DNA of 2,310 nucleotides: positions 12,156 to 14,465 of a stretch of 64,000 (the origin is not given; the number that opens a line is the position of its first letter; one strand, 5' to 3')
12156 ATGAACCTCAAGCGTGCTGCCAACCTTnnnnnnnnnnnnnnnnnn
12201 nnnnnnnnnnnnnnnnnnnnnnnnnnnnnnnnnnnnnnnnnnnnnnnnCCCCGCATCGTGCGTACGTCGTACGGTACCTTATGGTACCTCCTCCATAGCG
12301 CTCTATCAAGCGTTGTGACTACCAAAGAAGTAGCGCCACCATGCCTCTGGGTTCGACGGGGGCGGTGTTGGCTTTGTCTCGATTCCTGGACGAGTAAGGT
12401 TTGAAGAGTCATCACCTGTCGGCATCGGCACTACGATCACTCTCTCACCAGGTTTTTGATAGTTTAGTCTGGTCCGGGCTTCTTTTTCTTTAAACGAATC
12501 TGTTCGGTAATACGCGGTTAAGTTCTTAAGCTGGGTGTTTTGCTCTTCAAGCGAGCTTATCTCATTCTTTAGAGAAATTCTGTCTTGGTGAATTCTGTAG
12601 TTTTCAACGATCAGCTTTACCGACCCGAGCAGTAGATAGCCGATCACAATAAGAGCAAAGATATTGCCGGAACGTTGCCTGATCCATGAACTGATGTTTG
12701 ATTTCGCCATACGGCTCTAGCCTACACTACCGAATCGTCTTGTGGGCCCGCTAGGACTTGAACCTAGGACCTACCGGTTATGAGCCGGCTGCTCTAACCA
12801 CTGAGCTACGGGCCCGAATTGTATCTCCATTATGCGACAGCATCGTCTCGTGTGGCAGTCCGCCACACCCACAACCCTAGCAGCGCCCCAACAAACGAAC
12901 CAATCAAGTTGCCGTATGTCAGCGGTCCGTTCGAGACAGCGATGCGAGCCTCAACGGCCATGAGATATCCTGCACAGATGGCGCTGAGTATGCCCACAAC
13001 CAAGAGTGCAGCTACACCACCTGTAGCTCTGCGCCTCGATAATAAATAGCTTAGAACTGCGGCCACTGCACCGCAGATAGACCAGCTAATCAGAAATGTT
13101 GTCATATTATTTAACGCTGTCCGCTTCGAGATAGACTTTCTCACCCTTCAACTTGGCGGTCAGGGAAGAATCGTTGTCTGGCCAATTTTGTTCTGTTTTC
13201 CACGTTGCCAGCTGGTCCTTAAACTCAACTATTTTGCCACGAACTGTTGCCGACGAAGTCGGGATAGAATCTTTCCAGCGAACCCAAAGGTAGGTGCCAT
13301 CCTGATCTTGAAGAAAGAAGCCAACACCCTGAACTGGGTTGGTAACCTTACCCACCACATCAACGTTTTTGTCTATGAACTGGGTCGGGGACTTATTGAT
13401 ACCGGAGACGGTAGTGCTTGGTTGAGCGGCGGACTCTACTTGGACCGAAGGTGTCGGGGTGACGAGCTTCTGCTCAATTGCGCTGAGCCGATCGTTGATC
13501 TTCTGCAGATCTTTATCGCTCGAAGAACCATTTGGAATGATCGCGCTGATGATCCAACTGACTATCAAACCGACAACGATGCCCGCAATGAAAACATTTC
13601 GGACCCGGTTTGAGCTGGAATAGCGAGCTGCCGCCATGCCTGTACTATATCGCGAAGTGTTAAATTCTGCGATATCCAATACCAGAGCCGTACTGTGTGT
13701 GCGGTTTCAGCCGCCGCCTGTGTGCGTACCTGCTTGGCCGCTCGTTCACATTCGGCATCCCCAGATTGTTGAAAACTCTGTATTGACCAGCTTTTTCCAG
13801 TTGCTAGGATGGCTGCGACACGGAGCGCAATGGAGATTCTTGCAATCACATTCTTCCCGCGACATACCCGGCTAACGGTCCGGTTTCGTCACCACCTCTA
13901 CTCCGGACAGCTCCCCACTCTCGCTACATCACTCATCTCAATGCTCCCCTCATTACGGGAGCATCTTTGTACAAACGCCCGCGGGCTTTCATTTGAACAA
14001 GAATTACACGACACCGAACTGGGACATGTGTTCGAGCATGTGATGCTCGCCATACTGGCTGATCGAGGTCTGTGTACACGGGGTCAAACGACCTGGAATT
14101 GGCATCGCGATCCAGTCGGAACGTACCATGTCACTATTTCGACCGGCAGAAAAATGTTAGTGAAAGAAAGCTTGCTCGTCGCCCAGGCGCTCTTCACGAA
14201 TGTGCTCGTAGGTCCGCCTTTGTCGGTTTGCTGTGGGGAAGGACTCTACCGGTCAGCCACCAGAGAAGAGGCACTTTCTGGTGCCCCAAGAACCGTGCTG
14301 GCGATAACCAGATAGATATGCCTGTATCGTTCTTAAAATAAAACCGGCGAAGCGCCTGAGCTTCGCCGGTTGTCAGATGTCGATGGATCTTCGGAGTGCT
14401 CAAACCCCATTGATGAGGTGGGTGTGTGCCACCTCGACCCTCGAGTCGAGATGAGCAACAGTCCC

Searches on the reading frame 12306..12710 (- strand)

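Call 12: search_protein_families(library=pfam, proteins=[window:12306-12710:-], max_evalue=0.01)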
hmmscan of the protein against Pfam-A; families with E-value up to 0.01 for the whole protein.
window:12306-12710:- (134 aa): 2 families
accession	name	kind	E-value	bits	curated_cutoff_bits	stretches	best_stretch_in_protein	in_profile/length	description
PF04977.20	DivIC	-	4.4e-12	46.1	28.9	1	20-95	2-78/80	Septum formation initiator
PF14775.11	NYD-SP28_assoc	-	0.0093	16.5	27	0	42-64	33-55/60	Sperm tail C-terminal domain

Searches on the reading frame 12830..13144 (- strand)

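Call 12: search_protein_families(library=pfam, proteins=[window:12830-13144:-], max_evalue=0.01)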
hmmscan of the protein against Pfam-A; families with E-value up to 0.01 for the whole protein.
window:12830-13144:- (104 aa): 3 families
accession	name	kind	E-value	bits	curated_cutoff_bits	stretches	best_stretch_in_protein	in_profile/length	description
PF09512.15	ThiW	-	0.0021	18.6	30.3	1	8-96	58-146/150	Thiamine-precursor transporter protein (ThiW)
PF07758.16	DUF1614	-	0.0041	17.5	23.9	1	13-86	64-137/171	Protein of unknown function (DUF1614)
PF12270.13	Cyt_c_ox_IV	-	0.009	16.5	26.9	1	15-69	6-59/132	Cytochrome c oxidase subunit IV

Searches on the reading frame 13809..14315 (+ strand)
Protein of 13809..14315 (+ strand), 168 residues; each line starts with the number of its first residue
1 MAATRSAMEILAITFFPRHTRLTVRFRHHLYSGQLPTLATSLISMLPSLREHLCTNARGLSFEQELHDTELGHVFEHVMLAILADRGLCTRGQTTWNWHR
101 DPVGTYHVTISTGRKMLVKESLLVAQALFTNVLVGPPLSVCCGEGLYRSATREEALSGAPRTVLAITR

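Call 12: search_protein_families(library=pfam, proteins=[window:13809-14315:+], max_evalue=0.01)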
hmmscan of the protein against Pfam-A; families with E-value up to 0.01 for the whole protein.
window:13809-14315:+ (168 aa): 1 family
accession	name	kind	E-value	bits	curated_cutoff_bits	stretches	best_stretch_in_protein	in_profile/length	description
PF18921.5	Cyanophycin_syn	-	1.6e-11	44.6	27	1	28-117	10-98/115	Cyanophycin synthase-like N-terminal domain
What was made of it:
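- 13809..14315 (+): Context: convergent gene for a stand-alone cyanophycin-synthase N-domain-like protein. Its stop is 27 nt from terminator 2. Pfam PF18921, E = 1.6e-11 (call 12).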
